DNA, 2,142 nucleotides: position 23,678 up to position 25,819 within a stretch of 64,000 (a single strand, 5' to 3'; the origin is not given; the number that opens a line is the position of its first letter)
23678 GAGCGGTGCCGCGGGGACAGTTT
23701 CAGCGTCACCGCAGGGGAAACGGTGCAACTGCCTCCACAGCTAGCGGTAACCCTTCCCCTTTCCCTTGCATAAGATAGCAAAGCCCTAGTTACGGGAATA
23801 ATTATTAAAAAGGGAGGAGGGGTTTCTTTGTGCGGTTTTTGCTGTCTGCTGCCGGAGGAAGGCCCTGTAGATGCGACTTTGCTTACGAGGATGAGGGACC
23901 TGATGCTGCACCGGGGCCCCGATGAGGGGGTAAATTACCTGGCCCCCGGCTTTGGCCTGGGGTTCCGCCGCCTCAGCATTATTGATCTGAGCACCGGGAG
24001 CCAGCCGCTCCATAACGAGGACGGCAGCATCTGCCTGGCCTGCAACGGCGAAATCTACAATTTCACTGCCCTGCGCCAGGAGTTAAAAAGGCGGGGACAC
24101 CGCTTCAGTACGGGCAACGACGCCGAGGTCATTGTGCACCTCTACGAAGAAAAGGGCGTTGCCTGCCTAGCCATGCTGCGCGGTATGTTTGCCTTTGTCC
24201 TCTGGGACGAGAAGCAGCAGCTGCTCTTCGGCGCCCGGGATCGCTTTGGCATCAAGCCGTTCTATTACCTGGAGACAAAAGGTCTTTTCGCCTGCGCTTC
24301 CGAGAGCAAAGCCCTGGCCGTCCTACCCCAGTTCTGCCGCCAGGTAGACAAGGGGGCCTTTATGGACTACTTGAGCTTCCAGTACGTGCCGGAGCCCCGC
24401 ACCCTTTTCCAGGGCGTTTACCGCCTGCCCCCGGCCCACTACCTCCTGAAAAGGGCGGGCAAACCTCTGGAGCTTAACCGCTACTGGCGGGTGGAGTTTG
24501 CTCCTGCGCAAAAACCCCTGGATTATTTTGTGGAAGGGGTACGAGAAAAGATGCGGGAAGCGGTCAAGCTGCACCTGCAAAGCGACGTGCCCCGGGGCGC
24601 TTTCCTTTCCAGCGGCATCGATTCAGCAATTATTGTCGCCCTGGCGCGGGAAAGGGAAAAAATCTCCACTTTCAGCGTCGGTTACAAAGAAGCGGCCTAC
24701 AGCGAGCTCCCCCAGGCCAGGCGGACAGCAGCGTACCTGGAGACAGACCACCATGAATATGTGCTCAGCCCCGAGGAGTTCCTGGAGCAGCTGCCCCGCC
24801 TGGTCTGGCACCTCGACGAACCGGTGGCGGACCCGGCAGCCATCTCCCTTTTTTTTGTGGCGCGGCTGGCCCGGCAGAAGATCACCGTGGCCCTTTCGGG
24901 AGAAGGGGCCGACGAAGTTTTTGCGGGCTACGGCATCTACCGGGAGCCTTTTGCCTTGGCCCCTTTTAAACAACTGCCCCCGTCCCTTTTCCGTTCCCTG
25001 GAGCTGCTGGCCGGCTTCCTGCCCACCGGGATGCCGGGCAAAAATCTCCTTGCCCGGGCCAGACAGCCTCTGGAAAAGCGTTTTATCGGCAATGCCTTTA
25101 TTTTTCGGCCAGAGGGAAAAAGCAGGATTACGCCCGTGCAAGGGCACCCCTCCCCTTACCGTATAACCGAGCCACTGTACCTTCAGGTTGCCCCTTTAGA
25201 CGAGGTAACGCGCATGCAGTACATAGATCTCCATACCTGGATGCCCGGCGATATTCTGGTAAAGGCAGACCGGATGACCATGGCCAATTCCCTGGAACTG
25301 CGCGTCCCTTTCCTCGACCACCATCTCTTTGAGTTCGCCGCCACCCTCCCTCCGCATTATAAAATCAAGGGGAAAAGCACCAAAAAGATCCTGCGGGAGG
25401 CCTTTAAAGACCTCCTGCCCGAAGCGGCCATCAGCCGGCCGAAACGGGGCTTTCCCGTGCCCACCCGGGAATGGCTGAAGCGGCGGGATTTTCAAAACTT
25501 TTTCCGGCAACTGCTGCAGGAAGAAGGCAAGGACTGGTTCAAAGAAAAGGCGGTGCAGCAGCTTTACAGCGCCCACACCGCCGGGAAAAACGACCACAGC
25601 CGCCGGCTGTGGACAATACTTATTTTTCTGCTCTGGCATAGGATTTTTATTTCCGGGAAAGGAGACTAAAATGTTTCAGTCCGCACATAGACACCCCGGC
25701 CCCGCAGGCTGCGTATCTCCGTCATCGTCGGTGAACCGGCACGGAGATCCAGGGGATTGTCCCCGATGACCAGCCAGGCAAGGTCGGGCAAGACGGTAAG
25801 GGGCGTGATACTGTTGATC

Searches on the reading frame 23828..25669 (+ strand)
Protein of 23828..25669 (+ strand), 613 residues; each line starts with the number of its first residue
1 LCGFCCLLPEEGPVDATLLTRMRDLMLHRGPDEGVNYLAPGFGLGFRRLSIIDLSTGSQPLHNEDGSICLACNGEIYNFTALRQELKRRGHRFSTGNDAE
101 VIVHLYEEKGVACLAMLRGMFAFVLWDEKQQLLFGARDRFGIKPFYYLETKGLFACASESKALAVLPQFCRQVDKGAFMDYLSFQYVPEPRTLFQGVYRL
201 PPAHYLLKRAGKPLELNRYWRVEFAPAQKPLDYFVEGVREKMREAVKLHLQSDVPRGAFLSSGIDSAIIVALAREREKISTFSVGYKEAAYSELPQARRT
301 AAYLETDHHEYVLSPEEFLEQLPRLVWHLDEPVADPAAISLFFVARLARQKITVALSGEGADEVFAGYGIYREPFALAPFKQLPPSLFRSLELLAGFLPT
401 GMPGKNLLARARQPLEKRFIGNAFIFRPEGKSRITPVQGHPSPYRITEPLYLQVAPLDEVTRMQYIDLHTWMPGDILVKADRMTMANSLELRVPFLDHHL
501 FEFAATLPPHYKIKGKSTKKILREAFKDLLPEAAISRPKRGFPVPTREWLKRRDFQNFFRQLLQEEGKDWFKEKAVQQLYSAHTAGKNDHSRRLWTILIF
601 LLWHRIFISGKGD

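Call 33: find_encoding_contigs(protein=window:23828-25669:+, flank=10000, max_places=8)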
Protein window:23828-25669:+ (613 aa): 1 contig read that carries it; 1 place shown.
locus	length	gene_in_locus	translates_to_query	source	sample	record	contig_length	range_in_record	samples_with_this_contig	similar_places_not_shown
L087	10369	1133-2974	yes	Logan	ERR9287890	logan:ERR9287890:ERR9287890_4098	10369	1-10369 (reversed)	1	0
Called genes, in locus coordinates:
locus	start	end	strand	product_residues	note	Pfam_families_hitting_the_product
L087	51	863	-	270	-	PF12945:PilZNR, PF07238:PilZ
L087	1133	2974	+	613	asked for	PF13522:GATase_6, PF13537:GATase_7, PF00733:Asn_synthase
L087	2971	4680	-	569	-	PF07833:Cu_amine_oxidN1, PF02368:Big_2 (weak), PF26918:Ig_Eae (faint), PF23952:LRR_EndoS (faint), PF02368:Big_2 (weak), PF12799:LRR_4 (weak), PF12799:LRR_4, PF12799:LRR_4, +5 more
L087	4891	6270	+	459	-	PF07969:Amidohydro_3 (faint), PF01979:Amidohydro_1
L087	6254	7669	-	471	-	PF01225:Mur_ligase, PF08245:Mur_ligase_M, PF02875:Mur_ligase_C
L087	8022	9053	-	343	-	PF00814:TsaD, PF22521:HypF_C_2, PF02543:Carbam_trans_N (weak)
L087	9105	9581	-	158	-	PF13302:Acetyltransf_3, PF00583:Acetyltransf_1, PF13673:Acetyltransf_10, PF13420:Acetyltransf_4 (weak), PF13508:Acetyltransf_7, PF08445:FR47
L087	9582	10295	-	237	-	PF00814:TsaD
